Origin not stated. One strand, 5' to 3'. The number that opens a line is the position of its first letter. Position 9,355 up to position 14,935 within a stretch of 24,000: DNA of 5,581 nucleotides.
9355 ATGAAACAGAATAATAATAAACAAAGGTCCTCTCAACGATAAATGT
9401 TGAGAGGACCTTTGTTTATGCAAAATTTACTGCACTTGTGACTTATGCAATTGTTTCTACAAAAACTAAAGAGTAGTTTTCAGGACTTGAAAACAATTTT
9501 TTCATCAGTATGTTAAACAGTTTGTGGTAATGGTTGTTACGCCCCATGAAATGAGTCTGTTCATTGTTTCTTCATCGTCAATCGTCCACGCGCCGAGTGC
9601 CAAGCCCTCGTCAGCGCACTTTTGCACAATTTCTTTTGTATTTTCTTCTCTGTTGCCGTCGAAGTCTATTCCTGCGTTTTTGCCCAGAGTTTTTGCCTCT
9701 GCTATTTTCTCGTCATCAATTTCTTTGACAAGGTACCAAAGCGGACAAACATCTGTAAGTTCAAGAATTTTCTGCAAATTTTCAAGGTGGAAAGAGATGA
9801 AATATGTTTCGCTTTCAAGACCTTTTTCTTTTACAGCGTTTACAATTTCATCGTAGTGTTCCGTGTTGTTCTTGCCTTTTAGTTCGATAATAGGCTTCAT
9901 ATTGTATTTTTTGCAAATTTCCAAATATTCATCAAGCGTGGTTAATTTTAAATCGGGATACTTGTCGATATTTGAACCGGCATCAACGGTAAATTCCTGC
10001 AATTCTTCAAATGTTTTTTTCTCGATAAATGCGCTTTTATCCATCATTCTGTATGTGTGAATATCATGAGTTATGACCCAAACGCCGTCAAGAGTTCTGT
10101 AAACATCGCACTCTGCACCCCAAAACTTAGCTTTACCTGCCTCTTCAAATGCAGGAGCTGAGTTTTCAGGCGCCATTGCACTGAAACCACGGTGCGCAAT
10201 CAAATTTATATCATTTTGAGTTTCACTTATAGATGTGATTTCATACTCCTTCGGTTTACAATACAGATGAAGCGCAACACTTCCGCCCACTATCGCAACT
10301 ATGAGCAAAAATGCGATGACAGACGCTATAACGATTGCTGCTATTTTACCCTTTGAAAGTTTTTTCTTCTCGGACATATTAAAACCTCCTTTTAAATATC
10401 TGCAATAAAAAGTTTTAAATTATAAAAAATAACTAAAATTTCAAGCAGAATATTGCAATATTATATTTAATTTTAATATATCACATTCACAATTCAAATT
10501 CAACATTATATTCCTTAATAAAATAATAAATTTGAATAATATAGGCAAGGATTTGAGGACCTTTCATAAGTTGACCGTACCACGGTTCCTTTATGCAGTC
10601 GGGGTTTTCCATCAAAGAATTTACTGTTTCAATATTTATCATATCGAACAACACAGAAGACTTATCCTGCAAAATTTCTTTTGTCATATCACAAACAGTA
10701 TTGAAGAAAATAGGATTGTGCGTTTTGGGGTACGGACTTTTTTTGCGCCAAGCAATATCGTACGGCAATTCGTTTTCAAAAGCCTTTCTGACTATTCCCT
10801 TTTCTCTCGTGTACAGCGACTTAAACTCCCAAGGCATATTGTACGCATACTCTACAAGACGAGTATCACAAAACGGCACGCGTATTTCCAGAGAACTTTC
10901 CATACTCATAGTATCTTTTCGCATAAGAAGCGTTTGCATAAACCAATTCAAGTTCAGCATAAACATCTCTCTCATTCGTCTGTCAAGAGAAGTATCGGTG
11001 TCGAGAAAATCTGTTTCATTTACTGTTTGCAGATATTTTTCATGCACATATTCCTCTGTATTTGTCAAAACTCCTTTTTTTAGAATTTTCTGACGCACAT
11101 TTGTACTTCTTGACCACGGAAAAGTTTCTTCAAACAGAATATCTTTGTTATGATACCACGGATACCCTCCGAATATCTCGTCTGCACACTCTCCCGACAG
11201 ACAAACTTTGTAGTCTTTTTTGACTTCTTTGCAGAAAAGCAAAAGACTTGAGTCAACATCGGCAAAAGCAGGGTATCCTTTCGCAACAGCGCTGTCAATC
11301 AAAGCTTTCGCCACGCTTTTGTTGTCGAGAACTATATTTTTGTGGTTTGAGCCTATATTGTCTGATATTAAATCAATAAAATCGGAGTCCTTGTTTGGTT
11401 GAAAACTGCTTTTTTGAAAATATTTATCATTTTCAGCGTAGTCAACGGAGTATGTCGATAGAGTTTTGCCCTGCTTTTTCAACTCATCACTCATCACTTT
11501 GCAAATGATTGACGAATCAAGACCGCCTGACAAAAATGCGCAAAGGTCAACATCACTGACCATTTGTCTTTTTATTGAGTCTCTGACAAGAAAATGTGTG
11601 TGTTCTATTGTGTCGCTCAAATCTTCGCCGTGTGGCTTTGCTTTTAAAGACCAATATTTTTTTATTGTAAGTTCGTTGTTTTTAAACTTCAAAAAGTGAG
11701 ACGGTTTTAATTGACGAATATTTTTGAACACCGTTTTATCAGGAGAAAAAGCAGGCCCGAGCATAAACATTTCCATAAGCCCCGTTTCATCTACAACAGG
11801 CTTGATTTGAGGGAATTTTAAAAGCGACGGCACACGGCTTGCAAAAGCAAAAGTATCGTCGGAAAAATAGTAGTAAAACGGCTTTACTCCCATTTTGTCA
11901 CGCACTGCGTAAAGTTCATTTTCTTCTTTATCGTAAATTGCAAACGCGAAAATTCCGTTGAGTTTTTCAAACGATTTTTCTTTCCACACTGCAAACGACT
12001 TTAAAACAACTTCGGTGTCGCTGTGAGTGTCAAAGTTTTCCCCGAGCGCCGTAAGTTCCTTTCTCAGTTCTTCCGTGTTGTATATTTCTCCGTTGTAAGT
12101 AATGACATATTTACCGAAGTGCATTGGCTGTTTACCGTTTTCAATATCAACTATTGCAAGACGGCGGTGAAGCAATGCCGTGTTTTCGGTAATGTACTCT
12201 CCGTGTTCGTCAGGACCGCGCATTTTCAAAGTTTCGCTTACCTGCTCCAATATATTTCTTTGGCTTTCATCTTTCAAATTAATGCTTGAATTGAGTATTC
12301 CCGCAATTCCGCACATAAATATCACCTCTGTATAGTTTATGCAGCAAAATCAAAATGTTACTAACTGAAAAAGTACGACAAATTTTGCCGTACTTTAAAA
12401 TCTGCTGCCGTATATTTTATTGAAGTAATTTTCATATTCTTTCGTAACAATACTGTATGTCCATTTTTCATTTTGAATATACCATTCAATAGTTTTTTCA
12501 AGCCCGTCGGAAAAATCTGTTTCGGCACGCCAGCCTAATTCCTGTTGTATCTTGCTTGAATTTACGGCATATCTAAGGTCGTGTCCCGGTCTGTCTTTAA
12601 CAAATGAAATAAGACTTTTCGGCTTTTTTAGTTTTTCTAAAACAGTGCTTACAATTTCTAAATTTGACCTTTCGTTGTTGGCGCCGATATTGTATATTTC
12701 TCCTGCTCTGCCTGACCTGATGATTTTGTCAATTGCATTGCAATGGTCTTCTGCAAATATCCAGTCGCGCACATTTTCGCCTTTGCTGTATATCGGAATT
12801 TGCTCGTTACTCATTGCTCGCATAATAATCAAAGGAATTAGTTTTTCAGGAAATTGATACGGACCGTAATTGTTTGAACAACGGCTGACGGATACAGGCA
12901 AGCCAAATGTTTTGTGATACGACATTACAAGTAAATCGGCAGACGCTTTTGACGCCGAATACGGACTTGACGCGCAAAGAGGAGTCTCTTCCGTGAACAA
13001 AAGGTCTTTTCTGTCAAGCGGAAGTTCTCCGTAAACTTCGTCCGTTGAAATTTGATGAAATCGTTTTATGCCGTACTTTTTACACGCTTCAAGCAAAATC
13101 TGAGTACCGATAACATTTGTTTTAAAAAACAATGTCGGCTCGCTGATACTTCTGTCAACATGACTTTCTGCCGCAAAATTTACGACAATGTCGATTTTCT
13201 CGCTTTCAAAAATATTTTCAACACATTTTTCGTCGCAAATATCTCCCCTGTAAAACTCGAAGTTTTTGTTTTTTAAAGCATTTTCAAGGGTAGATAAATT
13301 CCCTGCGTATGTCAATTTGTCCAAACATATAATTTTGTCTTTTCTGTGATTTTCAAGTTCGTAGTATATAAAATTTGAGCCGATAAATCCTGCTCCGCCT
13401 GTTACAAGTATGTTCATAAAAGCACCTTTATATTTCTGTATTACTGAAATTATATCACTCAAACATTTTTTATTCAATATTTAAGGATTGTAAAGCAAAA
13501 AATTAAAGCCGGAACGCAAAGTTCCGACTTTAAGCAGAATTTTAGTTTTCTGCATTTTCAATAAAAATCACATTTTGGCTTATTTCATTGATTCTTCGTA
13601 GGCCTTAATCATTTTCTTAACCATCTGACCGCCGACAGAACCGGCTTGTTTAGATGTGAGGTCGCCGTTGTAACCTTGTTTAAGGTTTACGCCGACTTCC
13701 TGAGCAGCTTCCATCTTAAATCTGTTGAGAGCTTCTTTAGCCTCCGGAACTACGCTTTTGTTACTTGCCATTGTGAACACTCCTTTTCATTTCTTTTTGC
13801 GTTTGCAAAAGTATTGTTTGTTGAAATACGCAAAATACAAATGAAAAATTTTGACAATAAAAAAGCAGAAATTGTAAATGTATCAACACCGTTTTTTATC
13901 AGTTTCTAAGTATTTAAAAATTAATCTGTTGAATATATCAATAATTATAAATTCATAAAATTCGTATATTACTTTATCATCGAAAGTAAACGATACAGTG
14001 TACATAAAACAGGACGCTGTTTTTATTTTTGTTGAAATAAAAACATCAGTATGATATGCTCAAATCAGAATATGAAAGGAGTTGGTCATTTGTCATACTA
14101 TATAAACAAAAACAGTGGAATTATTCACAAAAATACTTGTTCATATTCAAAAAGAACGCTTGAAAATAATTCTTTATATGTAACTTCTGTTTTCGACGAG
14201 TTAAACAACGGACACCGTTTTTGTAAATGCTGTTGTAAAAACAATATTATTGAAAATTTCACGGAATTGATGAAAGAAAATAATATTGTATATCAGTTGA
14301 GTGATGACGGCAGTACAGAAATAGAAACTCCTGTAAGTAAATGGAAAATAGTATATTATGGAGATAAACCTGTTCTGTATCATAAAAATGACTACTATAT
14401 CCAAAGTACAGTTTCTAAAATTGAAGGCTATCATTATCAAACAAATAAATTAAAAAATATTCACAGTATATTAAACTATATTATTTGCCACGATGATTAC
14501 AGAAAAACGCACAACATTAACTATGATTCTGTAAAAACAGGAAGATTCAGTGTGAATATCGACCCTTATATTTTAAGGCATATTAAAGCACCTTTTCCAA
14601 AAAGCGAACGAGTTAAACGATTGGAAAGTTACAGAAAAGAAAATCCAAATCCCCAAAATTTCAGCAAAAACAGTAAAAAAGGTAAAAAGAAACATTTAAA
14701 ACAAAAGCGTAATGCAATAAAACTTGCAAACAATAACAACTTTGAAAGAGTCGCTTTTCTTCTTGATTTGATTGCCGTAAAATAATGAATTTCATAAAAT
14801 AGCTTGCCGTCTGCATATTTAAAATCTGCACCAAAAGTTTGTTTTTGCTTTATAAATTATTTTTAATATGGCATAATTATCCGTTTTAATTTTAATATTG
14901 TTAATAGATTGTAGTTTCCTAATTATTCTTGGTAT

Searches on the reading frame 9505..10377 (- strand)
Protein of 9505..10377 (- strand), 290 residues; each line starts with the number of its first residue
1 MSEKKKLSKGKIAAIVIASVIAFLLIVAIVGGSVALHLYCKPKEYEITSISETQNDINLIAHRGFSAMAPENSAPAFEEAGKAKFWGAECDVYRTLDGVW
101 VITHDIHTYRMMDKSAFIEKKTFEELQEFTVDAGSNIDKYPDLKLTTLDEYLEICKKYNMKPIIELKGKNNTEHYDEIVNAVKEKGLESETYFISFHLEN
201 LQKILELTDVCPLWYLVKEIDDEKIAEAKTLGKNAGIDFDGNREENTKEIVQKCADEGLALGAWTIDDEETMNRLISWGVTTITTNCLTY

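Call 48: search_protein_families(library=padloc, proteins=[window:9505-10377:-], max_evalue=0.01)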
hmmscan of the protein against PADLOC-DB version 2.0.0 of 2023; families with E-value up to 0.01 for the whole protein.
window:9505-10377:- (290 aa): 1 family
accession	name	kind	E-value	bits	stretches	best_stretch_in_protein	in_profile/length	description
PDLC01687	Csx1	-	0.0081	14.2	0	238-275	17-54/152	Csx1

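Call 78: search_protein_families(library=phrogs, proteins=[window:9505-10377:-], max_evalue=0.01)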
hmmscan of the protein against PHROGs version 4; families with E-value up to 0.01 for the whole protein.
window:9505-10377:- (290 aa): 5 families
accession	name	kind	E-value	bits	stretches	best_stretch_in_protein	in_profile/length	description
phrog_19279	-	other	3.2e-29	102.8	1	54-289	440-676/794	phosphodiesterase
phrog_16641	-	tail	3.5e-24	85.5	1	56-287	851-1085/1296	tail fiber protein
phrog_13515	-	other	6.2e-15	55.3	1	56-287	375-613/878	phosphodiesterase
phrog_16048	-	head and packaging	5.9e-05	22.3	1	12-189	572-762/880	virion structural protein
phrog_17803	-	other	6.7e-05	22.7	1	59-146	299-387/538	phosphodiesterase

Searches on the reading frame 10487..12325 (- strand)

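Call 11: search_protein_families(library=ncbifam, proteins=[window:10487-12325:-])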
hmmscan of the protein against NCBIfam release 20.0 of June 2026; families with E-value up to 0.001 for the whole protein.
window:10487-12325:- (612 aa): 9 families
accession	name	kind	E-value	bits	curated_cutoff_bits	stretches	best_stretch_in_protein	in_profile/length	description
TIGR01536.1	asn_synth_AEB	equivalog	1.1e-145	486.6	267.1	1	5-532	1-517/517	asparagine synthase (glutamine-hydrolyzing)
TIGR03104.1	trio_amidotrans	equivalog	1.4e-95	320.7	570.1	1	4-577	1-566/589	N-acetylglutaminylglutamine amidotransferase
TIGR03108.1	eps_aminotran_1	hypoth_equivalog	2.8e-95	320.3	816.9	2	4-392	1-378/628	XrtA/PEP-CTERM system amidotransferase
NF006949.0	PRK09431.1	equivalog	6e-81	272.6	499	2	4-394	1-364/554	asparagine synthase B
NF033535.1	lass_lactam_cya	exception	2.4e-65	221.3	525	2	4-296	1-295/668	lasso peptide isopeptide bond-forming cyclase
TIGR01134.1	purF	equivalog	2e-10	40.7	350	1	65-163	84-194/432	amidophosphoribosyltransferase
NF033561.1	macrolact_Ik_Al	subfamily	1e-08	34.3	300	1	127-284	82-237/561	albusnodin/ikarugamycin family macrolactam cyclase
NF001484.0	PRK00331.1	subfamily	1.5e-07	30.2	381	1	71-171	93-201/601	isomerizing glutamine--fructose-6-phosphate transaminase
TIGR01135.1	glmS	equivalog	4.9e-07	28.6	418.05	1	72-172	93-201/607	glutamine--fructose-6-phosphate transaminase (isomerizing)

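Call 12: search_protein_families(library=pfam, proteins=[window:10487-12325:-])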
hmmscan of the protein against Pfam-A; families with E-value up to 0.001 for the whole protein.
window:10487-12325:- (612 aa): 3 families
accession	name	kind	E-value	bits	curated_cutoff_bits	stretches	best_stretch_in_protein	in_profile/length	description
PF00733.27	Asn_synthase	-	4.8e-76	257.1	21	1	246-580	5-336/354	Asparagine synthase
PF13537.11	GATase_7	-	1.6e-43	148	25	1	53-169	1-122/123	Glutamine amidotransferase domain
PF13522.11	GATase_6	-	2e-37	128.6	27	1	38-163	1-129/130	Glutamine amidotransferase domain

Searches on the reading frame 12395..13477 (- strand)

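Call 11: search_protein_families(library=ncbifam, proteins=[window:12395-13477:-])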
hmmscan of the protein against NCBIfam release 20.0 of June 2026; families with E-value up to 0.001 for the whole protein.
window:12395-13477:- (360 aa): 30 families (the best 25 are shown)
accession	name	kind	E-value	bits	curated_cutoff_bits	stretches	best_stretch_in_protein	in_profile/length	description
TIGR01181.1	dTDP_gluc_dehyt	equivalog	4.5e-142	472.8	365.1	1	22-341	1-319/321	dTDP-glucose 4,6-dehydratase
NF007490.0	PRK10084.1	subfamily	1.8e-115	385.8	649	1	21-356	1-357/361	dTDP-glucose 4,6-dehydratase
NF007582.0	PRK10217.1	equivalog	1.1e-109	366.8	698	1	22-348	3-346/355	dTDP-glucose 4,6-dehydratase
TIGR04180.1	EDH_00030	hypoth_equivalog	1.8e-45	155.3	475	1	23-319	1-295/297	NAD-dependent 4,6-dehydratase LegB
TIGR01179.1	galE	equivalog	4.3e-43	147.4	262.3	1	22-337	1-329/332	UDP-glucose 4-epimerase GalE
TIGR02622.1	CDP_4_6_dhtase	equivalog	1.4e-31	109.9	278.45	1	22-344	6-344/352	CDP-glucose 4,6-dehydratase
NF007956.0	PRK10675.1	subfamily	1e-29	103.7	394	1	21-336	1-332/338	UDP-glucose 4-epimerase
TIGR02197.1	heptose_epim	equivalog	1.1e-23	84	274.6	1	23-334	1-314/316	ADP-glyceromanno-heptose 6-epimerase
TIGR01472.1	gmd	equivalog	6.2e-20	71.7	415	1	69-281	52-266/342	GDP-mannose 4,6-dehydratase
NF011728.1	PRK15181.1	equivalog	3.5e-16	59.1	760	1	22-343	17-347/348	Vi polysaccharide biosynthesis UDP-N-acetylglucosaminuronic acid C-4 epimerase TviC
TIGR03589.1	PseB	equivalog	6.5e-16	58.2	407.75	1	22-148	6-128/324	UDP-N-acetylglucosamine 4,6-dehydratase (inverting)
TIGR03466.1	HpnA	hypoth_equivalog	2.9e-15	56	367.65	1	22-268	2-232/327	hopanoid-associated sugar epimerase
NF047922.1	GDPFucSynFcl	equivalog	7.3e-15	55.2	500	1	79-338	38-306/308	GDP-L-fucose synthase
NF042422.1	oxyalk_red_OleD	equivalog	9.8e-15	54.7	580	1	21-287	1-254/329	2-alkyl-3-oxoalkanoate reductase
NF008872.0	PRK11908.1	equivalog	2.9e-13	49.6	294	1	21-284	2-272/349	bifunctional UDP-4-keto-pentose/UDP-xylose synthase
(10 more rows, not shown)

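Call 12: search_protein_families(library=pfam, proteins=[window:12395-13477:-])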
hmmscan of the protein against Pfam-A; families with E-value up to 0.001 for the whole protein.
window:12395-13477:- (360 aa): 7 families
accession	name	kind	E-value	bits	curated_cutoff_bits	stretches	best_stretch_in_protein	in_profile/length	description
PF16363.11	GDP_Man_Dehyd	-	3.3e-84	283.6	27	1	24-329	1-332/332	GDP-mannose 4,6 dehydratase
PF01370.27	Epimerase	-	4e-66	223.3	20.9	1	23-265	1-240/240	NAD dependent epimerase/dehydratase family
PF01073.25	3Beta_HSD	-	3.9e-20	72.5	22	1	24-244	1-220/280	3-beta hydroxysteroid dehydrogenase/isomerase family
PF02719.21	Polysacc_synt_2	-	2.7e-18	66.6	20.2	1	23-147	1-130/293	Polysaccharide biosynthesis protein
PF07993.18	NAD_binding_4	-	2.5e-15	56.8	20.1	1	25-202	1-206/258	Male sterility protein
PF04321.23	RmlD_sub_bind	-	1.1e-14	54.6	27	1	21-290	1-238/287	RmlD substrate binding domain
PF13460.12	NAD_binding_10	-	0.0003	21.1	27.2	1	63-157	31-110/184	NAD(P)H-binding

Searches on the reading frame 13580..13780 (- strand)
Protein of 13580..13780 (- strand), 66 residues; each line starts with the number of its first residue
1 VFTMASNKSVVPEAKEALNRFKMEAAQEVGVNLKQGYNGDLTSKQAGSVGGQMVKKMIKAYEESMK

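Call 48: search_protein_families(library=padloc, proteins=[window:13580-13780:-], max_evalue=0.01)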
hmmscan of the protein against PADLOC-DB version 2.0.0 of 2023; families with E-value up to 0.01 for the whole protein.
window:13580-13780:- (66 aa): 0 families

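Call 78: search_protein_families(library=phrogs, proteins=[window:13580-13780:-], max_evalue=0.01)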
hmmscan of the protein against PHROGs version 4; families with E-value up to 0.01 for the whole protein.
window:13580-13780:- (66 aa): 1 family
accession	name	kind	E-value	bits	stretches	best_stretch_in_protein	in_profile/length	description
phrog_10367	-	unknown function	6.1e-21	75.2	1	5-65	5-66/85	-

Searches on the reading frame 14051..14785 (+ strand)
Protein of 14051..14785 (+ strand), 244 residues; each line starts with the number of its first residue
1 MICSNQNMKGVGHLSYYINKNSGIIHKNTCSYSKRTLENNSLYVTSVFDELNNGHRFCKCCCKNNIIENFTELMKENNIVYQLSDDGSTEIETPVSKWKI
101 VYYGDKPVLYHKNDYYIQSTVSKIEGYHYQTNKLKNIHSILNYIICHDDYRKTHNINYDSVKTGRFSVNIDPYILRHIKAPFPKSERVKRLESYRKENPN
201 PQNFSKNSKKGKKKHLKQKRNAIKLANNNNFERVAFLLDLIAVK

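Call 11: search_protein_families(library=ncbifam, proteins=[window:14051-14785:+])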
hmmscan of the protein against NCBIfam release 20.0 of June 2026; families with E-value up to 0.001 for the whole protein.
window:14051-14785:+ (244 aa): 0 families

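Call 12: search_protein_families(library=pfam, proteins=[window:14051-14785:+])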
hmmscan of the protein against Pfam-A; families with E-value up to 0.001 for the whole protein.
window:14051-14785:+ (244 aa): 0 families

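Call 48: search_protein_families(library=padloc, proteins=[window:14051-14785:+], max_evalue=0.01)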
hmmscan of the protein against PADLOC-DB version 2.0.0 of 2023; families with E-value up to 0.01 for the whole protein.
window:14051-14785:+ (244 aa): 0 families

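Call 78: search_protein_families(library=phrogs, proteins=[window:14051-14785:+], max_evalue=0.01)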
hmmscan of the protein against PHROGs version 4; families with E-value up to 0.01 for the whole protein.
window:14051-14785:+ (244 aa): 0 families

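Call 79: find_homologous_proteins(query=window:14051-14785:+, max_evalue=0.001)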
Query window:14051-14785:+ (244 aa): 2 proteins with E <= 0.001 among 147 candidates.
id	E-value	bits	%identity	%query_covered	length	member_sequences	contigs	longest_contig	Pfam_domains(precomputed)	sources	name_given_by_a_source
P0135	4.2e-137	473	88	98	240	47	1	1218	-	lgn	-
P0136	5.2e-59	218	47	94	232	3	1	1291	-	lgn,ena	-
